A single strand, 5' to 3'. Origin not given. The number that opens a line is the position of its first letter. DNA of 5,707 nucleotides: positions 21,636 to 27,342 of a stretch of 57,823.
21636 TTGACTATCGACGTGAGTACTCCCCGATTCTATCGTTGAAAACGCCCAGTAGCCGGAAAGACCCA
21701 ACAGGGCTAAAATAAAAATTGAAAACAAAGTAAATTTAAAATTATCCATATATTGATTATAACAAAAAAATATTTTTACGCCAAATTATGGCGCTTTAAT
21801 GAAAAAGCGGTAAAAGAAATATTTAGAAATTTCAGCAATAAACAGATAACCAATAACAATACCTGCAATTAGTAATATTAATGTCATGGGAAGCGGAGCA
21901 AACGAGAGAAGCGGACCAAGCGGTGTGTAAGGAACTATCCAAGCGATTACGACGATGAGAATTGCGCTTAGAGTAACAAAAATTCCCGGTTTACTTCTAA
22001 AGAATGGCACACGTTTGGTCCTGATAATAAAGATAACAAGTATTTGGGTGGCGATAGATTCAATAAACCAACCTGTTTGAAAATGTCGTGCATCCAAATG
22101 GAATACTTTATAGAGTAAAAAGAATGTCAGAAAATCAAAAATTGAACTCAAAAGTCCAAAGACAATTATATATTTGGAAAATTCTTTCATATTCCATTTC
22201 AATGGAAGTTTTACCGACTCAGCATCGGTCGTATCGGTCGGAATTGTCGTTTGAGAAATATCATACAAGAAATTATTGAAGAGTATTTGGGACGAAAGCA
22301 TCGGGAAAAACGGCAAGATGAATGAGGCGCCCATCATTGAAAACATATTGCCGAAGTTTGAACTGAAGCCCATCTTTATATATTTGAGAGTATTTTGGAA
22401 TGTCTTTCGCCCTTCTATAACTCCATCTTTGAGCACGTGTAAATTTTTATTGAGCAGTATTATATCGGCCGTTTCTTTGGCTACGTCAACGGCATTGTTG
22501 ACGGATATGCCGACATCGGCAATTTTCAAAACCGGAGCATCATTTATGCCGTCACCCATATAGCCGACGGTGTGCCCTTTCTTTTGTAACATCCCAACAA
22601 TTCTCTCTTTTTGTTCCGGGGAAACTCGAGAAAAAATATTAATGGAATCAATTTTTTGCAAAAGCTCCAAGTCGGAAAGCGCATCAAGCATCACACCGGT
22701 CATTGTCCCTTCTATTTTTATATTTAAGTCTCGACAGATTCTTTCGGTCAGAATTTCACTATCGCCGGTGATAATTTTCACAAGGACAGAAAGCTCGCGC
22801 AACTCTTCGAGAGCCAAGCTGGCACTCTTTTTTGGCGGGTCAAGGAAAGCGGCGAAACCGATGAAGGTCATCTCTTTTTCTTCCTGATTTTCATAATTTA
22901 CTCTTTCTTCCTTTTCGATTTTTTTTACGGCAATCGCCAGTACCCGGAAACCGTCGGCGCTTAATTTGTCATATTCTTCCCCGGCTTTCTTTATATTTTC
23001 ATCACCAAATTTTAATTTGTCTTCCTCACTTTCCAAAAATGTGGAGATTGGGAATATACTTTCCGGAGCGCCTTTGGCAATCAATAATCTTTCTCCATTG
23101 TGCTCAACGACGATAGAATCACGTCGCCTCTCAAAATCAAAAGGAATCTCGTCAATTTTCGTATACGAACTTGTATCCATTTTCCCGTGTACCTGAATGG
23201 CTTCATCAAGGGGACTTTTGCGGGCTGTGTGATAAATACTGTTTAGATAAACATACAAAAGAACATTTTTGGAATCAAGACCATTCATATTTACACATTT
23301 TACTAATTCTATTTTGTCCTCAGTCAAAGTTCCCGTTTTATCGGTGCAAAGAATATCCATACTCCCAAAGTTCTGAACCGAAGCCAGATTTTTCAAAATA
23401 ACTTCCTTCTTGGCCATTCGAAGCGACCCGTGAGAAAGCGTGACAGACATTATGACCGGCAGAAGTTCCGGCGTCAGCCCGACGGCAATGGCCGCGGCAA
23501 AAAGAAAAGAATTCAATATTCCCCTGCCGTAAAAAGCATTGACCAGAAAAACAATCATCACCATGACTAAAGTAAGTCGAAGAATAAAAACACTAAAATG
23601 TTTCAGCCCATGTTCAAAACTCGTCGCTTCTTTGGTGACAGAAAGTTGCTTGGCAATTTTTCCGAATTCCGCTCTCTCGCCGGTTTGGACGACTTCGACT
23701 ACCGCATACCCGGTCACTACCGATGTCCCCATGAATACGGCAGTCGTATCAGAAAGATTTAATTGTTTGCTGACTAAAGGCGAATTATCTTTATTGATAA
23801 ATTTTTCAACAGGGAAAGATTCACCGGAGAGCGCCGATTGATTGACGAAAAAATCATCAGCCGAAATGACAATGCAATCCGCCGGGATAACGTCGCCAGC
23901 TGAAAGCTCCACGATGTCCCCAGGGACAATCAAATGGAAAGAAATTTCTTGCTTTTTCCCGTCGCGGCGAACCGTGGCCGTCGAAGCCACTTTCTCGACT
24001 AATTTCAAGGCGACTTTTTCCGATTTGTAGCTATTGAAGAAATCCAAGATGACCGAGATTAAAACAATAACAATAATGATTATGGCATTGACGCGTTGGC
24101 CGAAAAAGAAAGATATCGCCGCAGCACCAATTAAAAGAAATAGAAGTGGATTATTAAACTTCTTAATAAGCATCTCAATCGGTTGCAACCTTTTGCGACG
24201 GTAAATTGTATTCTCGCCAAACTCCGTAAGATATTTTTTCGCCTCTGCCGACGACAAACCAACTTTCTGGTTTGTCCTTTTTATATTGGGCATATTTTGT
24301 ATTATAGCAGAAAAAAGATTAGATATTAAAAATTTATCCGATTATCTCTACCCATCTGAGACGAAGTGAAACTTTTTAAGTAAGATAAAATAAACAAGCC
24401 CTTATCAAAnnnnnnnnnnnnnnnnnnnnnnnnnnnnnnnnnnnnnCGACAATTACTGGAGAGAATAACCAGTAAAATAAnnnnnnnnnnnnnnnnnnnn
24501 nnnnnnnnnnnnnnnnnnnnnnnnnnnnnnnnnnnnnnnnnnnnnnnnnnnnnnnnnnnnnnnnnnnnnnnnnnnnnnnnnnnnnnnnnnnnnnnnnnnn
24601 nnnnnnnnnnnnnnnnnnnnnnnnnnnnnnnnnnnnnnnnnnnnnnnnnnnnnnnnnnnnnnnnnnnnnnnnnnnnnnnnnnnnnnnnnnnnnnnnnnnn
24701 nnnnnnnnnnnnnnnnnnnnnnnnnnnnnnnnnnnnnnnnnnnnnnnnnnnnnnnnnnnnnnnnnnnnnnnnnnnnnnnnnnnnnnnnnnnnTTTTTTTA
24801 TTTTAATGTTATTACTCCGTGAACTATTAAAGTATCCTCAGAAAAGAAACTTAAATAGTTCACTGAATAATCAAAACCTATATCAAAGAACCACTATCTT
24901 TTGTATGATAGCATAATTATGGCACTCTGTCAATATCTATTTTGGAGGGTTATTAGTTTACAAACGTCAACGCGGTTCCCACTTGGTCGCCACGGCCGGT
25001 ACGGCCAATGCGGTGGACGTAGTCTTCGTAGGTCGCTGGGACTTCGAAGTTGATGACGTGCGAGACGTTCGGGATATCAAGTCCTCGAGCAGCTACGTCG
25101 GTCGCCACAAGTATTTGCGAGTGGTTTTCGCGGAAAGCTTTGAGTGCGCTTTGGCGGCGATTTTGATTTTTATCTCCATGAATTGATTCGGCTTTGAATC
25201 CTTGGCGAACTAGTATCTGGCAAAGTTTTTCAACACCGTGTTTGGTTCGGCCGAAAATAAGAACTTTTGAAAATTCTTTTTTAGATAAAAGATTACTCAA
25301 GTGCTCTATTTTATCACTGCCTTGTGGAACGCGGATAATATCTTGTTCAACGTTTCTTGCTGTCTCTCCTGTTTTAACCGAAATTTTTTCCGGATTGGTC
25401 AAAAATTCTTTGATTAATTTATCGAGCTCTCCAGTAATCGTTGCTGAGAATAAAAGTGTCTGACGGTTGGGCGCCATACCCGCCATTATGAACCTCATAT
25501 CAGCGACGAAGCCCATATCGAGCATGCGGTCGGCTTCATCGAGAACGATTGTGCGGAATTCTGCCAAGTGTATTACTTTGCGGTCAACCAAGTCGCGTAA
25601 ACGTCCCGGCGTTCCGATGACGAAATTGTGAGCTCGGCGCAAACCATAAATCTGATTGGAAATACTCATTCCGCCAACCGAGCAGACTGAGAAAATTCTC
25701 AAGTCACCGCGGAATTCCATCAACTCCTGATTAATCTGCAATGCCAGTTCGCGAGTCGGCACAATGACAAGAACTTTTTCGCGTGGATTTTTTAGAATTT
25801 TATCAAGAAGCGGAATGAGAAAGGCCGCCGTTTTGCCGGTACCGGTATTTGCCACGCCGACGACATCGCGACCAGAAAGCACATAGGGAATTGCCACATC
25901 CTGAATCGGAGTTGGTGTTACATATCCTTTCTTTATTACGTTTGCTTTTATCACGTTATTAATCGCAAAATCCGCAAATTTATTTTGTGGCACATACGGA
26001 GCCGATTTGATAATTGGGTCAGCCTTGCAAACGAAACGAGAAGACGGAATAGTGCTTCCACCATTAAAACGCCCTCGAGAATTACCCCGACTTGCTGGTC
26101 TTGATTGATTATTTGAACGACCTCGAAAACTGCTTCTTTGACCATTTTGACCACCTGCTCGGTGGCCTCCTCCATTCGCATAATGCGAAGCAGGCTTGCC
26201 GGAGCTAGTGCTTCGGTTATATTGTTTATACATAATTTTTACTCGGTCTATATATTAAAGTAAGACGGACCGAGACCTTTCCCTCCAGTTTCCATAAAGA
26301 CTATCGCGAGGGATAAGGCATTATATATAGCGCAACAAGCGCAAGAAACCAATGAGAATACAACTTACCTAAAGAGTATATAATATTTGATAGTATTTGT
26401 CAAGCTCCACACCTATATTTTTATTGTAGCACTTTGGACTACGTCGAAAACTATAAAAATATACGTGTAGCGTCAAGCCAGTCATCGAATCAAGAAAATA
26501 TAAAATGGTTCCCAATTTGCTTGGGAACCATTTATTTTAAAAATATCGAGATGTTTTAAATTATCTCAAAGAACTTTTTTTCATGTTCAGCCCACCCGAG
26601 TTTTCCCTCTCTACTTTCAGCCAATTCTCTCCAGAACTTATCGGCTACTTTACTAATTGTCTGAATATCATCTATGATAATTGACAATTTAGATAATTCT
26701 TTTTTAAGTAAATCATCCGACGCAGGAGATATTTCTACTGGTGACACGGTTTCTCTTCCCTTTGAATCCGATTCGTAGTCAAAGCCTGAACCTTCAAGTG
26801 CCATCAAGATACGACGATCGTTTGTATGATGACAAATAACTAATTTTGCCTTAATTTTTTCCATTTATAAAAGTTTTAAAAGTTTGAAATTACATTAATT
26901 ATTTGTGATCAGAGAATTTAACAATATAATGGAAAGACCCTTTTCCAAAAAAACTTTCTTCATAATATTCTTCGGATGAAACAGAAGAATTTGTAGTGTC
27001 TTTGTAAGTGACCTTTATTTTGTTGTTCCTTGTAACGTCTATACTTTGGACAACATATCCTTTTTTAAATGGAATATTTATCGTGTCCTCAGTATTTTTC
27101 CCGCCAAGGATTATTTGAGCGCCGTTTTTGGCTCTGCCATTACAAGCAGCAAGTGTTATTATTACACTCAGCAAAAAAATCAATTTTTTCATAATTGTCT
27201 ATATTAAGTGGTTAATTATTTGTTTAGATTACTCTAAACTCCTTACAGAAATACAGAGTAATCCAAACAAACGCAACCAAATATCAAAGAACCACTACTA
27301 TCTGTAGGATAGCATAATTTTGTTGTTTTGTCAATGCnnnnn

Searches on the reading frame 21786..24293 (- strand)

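Call 9: search_protein_families(library=pfam, proteins=[window:21786-24293:-], max_evalue=0.001)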
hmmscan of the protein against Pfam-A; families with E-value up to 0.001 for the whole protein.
window:21786-24293:- (835 aa): 6 families
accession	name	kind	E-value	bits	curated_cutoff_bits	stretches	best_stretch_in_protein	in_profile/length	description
PF00122.25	E1-E2_ATPase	-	1.2e-46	158.9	28.1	1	102-296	3-181/181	E1-E2 ATPase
PF00689.26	Cation_ATPase_C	-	4.3e-20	72.7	27.3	1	663-826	2-175/175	Cation transporting ATPase, C-terminus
PF00690.31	Cation_ATPase_N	-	1.6e-11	44.1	20.4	1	7-61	15-69/69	Cation transporter/ATPase, N-terminus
PF00702.32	Hydrolase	-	4.1e-11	44.1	26.4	1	312-592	1-190/191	haloacid dehalogenase-like hydrolase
PF13246.12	Cation_ATPase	-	6.8e-07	29.7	21.7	1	374-418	43-89/91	Cation transport ATPase (P-type)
PF08282.18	Hydrolase_3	-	0.00014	22.1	20.9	1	572-617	202-247/255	haloacid dehalogenase-like hydrolase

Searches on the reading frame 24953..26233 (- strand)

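Call 9: search_protein_families(library=pfam, proteins=[window:24953-26233:-], max_evalue=0.001)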
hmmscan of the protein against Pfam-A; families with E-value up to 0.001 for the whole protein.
window:24953-26233:- (426 aa): 3 families
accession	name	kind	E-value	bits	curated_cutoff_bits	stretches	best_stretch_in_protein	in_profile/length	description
PF00270.35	DEAD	-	8e-45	153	26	1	108-272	1-166/167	DEAD/DEAH box helicase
PF00271.37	Helicase_C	-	9.5e-37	126.1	23.5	1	307-414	1-108/110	Helicase conserved C-terminal domain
PF04851.21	ResIII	-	1.8e-08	34.9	22.5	1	124-266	26-162/164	Type III restriction enzyme, res subunit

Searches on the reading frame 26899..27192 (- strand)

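Call 58: search_protein_families(library=pfam, proteins=[window:26899-27192:-], max_evalue=0.001)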
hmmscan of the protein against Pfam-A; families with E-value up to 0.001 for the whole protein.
window:26899-27192:- (97 aa): 1 family
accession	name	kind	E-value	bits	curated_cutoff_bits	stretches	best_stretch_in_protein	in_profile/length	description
PF08139.17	LPAM_1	-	0.00039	21.1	20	1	1-18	1-18/18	Prokaryotic membrane lipoprotein lipid attachment site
